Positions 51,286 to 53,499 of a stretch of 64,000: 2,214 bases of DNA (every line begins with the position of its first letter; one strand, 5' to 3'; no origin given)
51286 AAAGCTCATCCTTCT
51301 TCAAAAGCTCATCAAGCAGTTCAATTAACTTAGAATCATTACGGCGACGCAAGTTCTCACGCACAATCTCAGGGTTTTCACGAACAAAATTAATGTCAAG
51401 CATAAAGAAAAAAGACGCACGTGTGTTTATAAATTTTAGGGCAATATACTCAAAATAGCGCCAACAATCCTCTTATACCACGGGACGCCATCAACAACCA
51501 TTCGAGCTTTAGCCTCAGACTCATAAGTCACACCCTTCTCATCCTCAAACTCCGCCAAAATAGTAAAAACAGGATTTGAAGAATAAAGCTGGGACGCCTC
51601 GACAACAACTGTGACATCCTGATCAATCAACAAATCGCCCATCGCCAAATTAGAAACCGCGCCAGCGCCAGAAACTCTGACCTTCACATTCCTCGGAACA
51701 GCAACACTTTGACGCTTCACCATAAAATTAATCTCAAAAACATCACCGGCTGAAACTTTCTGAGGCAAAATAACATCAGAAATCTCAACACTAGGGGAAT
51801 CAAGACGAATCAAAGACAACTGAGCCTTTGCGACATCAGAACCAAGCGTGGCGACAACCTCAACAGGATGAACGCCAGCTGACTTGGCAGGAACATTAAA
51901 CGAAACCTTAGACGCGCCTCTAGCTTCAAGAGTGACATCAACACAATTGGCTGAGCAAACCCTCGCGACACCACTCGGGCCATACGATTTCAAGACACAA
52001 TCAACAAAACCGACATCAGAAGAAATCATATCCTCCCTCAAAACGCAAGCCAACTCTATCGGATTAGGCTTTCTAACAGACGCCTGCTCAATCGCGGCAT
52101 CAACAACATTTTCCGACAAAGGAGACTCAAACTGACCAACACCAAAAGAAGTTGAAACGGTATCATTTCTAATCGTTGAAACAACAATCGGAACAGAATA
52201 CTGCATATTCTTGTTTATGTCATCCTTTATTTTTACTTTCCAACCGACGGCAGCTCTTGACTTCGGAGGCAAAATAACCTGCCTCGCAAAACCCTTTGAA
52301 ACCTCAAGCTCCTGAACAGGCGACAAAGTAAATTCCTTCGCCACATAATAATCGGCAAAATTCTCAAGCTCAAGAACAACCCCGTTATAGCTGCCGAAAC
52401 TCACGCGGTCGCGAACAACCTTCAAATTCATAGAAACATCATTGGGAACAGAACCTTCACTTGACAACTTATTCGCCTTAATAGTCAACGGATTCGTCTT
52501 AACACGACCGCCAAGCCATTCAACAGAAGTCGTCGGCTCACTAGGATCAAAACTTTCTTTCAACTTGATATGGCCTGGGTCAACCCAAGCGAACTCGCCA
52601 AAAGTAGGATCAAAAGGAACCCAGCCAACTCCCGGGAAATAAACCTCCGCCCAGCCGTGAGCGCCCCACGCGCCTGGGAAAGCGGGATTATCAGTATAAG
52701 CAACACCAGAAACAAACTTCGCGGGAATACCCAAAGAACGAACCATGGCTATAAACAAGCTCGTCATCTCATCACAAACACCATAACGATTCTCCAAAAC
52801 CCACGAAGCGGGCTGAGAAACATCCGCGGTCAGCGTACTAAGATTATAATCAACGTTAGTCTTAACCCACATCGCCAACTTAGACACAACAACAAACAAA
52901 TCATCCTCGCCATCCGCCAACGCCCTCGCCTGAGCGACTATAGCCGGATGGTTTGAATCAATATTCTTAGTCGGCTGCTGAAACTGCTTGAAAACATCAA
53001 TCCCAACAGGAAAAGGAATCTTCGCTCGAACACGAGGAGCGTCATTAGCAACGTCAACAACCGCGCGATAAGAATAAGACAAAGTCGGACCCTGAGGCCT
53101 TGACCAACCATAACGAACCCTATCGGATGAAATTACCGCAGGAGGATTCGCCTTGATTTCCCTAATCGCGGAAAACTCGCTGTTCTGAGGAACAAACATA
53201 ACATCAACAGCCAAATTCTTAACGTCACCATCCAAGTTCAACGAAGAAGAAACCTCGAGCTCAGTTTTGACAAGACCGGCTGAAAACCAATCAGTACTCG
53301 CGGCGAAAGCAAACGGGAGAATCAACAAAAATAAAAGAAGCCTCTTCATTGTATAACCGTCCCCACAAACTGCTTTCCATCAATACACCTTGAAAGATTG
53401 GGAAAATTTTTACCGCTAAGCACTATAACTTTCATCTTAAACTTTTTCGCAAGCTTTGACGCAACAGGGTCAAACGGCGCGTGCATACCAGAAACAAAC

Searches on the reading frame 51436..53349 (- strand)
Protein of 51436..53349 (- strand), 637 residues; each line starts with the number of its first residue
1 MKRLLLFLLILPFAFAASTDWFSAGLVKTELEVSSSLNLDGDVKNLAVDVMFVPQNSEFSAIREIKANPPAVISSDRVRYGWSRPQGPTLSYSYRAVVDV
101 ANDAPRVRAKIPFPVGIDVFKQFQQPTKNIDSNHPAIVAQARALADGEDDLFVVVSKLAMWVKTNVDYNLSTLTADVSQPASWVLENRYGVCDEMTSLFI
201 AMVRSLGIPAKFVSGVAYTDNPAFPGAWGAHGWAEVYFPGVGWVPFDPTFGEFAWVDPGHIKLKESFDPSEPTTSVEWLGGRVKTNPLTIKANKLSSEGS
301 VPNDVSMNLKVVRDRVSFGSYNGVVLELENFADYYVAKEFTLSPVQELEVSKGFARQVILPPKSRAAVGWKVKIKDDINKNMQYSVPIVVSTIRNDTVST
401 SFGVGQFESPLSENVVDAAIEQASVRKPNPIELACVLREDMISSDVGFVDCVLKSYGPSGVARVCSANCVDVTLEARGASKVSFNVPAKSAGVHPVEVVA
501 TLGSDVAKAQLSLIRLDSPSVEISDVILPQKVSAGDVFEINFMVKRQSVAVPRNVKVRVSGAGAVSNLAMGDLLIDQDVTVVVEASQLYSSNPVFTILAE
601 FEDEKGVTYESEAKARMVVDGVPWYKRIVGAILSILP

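Call 85: search_protein_families(library=pfam, proteins=[window:51436-53349:-], max_evalue=0.0001)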
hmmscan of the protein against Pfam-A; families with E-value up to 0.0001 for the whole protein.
window:51436-53349:- (637 aa): 1 family
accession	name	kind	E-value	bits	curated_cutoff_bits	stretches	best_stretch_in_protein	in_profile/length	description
PF01841.26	Transglut_core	-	1.3e-25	90.2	23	1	141-248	4-108/108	Transglutaminase-like superfamily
